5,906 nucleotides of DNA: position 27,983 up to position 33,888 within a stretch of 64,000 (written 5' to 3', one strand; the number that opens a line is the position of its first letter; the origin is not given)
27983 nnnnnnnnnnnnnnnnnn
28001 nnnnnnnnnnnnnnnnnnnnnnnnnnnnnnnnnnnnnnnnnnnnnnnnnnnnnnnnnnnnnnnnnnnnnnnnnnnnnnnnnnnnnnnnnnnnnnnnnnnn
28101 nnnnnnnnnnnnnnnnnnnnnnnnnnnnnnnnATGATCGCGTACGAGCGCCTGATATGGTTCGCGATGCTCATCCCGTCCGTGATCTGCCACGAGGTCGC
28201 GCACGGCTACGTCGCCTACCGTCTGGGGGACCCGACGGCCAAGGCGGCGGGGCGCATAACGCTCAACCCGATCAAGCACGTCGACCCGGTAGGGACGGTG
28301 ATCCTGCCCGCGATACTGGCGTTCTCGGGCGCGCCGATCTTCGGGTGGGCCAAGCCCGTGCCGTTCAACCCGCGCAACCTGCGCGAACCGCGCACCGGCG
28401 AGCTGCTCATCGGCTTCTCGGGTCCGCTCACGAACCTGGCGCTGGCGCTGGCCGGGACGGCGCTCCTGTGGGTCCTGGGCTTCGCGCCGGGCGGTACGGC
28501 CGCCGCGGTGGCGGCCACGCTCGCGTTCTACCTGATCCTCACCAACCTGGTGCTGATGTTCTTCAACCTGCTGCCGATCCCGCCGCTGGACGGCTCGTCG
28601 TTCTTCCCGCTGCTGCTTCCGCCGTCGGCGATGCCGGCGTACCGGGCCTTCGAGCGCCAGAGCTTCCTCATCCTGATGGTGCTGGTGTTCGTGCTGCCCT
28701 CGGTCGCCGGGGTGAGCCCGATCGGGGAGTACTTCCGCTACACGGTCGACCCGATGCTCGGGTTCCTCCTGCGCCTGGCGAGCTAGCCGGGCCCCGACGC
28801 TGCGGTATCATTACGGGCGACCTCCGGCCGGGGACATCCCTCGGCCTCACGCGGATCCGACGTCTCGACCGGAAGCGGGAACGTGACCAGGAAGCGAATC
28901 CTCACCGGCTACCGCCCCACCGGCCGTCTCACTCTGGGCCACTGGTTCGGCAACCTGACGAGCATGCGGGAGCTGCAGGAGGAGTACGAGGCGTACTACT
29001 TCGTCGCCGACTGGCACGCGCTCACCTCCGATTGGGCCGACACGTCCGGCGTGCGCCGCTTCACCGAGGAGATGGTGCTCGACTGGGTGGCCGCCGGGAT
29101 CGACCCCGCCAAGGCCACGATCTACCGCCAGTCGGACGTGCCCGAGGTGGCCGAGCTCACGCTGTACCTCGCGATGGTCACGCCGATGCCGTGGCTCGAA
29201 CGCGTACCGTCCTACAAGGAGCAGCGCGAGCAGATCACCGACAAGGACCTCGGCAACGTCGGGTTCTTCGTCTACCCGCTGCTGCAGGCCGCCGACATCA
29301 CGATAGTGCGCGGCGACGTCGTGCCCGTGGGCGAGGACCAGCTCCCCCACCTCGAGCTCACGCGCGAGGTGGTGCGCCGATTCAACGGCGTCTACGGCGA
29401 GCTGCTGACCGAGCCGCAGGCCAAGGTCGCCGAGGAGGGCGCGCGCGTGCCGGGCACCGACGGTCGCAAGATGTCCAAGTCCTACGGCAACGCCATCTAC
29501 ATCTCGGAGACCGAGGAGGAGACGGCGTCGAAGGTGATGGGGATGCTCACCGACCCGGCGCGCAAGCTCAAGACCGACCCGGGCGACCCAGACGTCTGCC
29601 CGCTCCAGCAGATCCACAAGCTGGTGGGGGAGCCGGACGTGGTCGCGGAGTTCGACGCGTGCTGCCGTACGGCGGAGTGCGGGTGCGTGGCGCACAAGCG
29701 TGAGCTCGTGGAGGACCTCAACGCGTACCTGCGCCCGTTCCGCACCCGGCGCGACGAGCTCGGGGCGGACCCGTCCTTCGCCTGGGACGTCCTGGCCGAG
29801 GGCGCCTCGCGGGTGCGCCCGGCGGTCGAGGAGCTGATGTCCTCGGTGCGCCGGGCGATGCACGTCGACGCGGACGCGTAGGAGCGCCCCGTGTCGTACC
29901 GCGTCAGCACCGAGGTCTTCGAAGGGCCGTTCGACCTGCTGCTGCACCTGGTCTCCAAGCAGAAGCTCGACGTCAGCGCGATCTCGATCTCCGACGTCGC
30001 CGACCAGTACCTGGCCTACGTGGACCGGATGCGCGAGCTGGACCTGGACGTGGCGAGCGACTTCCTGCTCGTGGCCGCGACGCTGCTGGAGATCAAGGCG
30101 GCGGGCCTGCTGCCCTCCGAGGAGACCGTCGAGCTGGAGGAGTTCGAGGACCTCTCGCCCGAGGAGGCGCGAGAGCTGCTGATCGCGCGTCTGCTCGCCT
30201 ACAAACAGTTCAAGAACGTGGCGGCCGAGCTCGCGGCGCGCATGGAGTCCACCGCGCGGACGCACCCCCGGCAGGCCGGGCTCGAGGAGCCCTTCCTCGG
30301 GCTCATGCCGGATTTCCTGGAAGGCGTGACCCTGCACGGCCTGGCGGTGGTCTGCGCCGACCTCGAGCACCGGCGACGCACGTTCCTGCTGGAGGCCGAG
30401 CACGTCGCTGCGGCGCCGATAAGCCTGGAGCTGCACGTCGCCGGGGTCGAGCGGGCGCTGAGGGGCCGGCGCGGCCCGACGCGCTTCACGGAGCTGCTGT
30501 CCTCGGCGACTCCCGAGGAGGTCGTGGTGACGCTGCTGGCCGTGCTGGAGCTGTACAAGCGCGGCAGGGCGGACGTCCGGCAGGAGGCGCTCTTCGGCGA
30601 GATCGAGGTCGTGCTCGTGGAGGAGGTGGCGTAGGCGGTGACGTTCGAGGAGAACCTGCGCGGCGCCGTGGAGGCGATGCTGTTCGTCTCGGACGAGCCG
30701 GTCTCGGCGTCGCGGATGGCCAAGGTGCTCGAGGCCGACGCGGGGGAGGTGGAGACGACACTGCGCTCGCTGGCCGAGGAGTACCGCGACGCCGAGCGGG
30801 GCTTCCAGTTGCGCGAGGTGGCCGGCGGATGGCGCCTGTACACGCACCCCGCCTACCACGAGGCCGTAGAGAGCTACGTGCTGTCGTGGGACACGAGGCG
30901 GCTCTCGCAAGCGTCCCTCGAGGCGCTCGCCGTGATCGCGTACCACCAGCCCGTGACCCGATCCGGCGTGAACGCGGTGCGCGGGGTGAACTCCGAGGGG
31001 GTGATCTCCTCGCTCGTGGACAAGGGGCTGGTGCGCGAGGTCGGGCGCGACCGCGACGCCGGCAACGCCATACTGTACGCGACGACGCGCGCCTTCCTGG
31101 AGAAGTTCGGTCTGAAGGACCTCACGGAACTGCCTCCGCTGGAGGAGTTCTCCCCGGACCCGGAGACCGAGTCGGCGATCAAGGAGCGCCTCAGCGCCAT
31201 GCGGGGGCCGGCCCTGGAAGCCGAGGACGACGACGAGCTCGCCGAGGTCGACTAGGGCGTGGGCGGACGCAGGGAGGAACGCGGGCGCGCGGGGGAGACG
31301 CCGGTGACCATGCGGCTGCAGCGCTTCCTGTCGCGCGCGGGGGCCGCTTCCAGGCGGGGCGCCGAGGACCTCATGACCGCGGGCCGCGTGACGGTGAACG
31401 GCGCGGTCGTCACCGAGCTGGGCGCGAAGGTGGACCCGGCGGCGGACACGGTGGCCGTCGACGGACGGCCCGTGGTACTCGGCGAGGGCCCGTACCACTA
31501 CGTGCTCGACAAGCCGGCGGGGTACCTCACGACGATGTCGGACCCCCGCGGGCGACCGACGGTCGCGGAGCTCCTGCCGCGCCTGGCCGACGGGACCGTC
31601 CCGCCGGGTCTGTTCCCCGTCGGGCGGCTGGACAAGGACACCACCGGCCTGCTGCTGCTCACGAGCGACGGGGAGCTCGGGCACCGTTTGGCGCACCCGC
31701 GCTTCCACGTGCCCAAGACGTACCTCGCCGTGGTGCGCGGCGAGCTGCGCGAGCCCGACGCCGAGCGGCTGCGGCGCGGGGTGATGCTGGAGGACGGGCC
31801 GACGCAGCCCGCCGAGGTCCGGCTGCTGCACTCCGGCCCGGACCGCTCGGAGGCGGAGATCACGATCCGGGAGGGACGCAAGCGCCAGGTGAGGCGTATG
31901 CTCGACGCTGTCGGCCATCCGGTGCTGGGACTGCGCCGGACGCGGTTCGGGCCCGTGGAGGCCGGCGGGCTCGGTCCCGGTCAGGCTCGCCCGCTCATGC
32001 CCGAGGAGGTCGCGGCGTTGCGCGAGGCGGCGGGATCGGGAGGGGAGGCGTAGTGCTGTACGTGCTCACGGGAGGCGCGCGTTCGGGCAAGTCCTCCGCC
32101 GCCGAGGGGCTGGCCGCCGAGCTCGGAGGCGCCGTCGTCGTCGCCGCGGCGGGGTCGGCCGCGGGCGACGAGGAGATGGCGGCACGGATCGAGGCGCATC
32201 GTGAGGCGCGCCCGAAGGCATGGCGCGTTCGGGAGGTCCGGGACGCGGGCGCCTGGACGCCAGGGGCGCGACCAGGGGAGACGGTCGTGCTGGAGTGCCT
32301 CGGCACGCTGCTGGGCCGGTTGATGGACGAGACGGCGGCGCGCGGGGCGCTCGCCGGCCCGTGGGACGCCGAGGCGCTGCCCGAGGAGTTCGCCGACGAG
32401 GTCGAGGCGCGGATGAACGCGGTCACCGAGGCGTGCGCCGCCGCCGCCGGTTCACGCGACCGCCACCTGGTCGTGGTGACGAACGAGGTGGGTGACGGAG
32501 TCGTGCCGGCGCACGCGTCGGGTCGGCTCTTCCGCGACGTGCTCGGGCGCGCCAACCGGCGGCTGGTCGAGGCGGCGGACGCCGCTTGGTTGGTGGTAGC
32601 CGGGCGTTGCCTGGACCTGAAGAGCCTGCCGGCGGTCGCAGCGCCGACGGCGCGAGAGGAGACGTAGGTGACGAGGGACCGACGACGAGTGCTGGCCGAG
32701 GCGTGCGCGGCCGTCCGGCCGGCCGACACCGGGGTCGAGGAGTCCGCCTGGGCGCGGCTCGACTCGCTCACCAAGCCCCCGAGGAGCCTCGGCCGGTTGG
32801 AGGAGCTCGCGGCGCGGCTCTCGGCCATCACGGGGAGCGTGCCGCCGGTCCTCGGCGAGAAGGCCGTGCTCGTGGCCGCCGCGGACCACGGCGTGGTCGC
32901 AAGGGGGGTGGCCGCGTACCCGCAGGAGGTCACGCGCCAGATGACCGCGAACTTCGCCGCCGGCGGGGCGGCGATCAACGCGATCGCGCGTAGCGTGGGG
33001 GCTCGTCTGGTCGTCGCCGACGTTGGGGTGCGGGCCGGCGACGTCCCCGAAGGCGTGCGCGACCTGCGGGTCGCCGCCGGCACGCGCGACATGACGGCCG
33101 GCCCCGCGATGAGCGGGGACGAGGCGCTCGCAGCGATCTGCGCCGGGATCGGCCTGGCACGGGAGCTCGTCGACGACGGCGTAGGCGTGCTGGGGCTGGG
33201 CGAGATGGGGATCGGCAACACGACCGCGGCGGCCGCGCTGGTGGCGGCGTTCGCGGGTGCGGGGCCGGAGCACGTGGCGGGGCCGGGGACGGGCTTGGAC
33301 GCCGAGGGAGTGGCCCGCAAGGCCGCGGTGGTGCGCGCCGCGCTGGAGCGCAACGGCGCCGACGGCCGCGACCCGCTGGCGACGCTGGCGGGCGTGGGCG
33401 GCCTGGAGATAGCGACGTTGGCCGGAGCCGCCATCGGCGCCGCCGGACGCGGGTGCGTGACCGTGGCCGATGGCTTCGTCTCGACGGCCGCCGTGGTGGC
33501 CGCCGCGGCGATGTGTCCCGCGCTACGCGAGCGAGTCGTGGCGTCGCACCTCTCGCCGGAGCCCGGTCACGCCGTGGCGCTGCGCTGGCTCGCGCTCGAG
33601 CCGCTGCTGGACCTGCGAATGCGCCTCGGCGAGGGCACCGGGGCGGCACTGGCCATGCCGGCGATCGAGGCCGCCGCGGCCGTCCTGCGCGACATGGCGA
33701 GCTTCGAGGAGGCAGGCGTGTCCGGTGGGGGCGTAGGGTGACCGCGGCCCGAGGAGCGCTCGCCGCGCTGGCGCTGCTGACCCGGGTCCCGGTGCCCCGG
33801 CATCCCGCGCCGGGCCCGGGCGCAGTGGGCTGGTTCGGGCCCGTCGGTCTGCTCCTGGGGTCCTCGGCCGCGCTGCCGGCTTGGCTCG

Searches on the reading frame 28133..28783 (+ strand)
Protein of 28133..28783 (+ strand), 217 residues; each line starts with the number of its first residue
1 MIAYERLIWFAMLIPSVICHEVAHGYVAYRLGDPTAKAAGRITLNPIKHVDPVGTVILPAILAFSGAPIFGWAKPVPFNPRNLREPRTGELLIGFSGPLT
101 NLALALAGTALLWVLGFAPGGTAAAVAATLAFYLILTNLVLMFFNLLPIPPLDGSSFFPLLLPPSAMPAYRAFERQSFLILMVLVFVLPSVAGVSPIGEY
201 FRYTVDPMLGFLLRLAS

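Call 20: search_protein_families(library=pfam, proteins=[window:28133-28783:+], max_evalue=0.0001)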
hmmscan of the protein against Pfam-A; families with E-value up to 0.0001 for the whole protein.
window:28133-28783:+ (217 aa): 1 family
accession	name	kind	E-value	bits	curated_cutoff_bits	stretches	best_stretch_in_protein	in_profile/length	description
PF02163.28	Peptidase_M50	-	3.4e-13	49.9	27.2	2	122-187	154-220/221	Peptidase family M50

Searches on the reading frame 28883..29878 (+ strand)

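Call 20: search_protein_families(library=pfam, proteins=[window:28883-29878:+], max_evalue=0.0001)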
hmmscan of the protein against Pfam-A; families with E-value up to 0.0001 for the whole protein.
window:28883-29878:+ (332 aa): 1 family
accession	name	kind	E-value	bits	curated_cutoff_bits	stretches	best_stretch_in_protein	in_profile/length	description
PF00579.31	tRNA-synt_1b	-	6.5e-58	196.8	21.1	1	5-283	7-291/292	tRNA synthetases class I (W and Y)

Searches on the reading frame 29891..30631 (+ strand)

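Call 20: search_protein_families(library=pfam, proteins=[window:29891-30631:+], max_evalue=0.0001)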
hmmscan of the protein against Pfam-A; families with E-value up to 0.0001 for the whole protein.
window:29891-30631:+ (247 aa): 1 family
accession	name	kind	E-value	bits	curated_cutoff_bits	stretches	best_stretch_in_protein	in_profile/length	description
PF02616.19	SMC_ScpA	-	1.5e-37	130.2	24.6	1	20-242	1-231/232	Segregation and condensation protein ScpA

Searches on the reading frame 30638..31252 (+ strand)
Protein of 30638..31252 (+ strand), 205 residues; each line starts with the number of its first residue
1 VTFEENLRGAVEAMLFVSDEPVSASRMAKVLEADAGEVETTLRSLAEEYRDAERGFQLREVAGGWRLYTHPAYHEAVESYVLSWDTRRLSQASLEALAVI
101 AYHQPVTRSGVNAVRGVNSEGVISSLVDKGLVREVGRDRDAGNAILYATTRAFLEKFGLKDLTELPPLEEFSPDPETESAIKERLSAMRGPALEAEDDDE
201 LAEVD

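Call 20: search_protein_families(library=pfam, proteins=[window:30638-31252:+], max_evalue=0.0001)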
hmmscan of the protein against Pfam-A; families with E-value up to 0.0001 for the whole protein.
window:30638-31252:+ (205 aa): 1 family
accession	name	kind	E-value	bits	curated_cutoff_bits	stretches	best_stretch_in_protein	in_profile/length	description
PF04079.22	SMC_ScpB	-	1.3e-55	187.8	27.4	1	10-168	2-160/160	Segregation and condensation complex subunit ScpB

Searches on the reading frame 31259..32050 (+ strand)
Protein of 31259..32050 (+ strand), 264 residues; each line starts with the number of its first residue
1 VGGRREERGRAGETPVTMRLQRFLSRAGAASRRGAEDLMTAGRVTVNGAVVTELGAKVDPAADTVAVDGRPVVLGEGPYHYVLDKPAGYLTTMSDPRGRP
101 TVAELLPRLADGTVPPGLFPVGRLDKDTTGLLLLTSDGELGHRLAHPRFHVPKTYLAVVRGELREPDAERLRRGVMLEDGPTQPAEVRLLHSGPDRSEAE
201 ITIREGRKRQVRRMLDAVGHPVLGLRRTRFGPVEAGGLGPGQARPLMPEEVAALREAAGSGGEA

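Call 20: search_protein_families(library=pfam, proteins=[window:31259-32050:+], max_evalue=0.0001)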
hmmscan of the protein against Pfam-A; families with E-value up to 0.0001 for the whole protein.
window:31259-32050:+ (264 aa): 2 families
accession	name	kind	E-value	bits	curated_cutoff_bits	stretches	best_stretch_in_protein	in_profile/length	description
PF00849.27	PseudoU_synth_2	-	4.8e-24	85.8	26.8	1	80-216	2-151/152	RNA pseudouridylate synthase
PF01479.30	S4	-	1.4e-11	44.4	22.8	1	18-60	1-44/48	S4 domain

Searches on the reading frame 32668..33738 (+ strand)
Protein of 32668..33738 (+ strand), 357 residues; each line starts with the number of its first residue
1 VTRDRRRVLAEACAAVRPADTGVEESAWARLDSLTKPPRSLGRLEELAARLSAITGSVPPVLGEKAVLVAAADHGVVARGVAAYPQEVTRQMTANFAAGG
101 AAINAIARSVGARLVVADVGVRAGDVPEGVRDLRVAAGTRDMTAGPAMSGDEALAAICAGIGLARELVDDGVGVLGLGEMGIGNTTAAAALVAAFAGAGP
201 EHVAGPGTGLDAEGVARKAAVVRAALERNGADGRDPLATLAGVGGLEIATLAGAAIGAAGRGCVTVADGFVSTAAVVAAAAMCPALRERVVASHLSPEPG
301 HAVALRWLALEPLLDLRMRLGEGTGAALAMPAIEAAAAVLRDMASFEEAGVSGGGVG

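Call 20: search_protein_families(library=pfam, proteins=[window:32668-33738:+], max_evalue=0.0001)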
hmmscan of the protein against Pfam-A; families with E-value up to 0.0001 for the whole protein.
window:32668-33738:+ (357 aa): 1 family
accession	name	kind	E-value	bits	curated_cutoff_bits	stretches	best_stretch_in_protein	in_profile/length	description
PF02277.22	DBI_PRT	-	5.6e-123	410.8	22.6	1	17-351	2-329/329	Phosphoribosyltransferase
